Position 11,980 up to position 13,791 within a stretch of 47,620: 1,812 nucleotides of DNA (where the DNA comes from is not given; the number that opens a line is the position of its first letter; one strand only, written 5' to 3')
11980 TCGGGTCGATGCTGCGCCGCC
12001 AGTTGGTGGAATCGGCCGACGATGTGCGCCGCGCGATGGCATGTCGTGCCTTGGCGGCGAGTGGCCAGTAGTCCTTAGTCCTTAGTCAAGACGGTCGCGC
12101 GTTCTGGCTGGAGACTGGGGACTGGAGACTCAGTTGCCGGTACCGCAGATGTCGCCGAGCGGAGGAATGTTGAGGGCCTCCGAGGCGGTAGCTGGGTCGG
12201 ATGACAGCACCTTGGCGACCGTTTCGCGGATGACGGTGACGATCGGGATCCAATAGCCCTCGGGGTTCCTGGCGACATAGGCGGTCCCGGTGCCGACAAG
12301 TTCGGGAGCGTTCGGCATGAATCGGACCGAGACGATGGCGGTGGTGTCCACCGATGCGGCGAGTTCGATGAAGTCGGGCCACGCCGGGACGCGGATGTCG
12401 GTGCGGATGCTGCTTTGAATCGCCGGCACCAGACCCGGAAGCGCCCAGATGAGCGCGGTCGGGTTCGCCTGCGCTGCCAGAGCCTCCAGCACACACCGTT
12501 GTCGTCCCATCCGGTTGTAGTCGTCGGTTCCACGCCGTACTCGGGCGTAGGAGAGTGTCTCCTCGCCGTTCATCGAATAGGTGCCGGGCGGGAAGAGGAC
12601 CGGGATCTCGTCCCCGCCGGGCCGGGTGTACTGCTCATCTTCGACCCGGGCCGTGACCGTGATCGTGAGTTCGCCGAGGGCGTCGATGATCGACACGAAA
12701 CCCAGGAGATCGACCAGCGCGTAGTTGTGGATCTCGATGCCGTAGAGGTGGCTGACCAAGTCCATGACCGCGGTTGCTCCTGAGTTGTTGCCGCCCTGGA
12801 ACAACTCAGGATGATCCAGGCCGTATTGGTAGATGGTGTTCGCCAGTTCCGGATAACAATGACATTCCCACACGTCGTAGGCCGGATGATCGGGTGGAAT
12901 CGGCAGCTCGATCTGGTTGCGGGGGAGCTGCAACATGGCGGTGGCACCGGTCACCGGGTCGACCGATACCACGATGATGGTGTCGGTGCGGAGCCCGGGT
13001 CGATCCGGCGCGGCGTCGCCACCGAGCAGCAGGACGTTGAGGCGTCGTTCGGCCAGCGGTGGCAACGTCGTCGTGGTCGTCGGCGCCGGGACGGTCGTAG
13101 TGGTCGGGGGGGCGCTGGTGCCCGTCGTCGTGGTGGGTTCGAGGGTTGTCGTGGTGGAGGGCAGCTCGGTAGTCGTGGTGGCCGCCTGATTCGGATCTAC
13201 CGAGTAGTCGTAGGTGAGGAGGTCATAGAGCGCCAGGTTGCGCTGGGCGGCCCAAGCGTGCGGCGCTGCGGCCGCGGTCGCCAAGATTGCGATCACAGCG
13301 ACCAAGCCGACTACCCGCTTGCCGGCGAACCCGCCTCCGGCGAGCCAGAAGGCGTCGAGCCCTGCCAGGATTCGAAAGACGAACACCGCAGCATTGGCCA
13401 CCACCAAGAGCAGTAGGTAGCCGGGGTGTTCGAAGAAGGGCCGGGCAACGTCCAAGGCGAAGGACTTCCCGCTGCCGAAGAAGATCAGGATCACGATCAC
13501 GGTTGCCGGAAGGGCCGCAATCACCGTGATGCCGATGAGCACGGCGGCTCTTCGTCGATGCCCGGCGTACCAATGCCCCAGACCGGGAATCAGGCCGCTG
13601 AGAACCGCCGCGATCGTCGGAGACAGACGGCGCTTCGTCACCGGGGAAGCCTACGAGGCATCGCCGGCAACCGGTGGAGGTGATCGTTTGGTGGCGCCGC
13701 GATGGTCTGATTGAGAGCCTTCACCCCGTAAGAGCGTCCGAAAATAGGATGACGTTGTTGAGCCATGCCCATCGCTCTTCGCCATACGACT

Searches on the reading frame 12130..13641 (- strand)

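Call 73: search_protein_families(library=pfam, proteins=[window:12130-13641:-], max_evalue=0.00001)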
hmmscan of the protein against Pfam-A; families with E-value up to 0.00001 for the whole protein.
window:12130-13641:- (503 aa): 1 family
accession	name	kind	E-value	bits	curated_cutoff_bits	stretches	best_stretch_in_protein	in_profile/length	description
PF03816.19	LytR_cpsA_psr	-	4.5e-26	92.3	24.6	1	218-392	1-148/150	LytR_cpsA_psr family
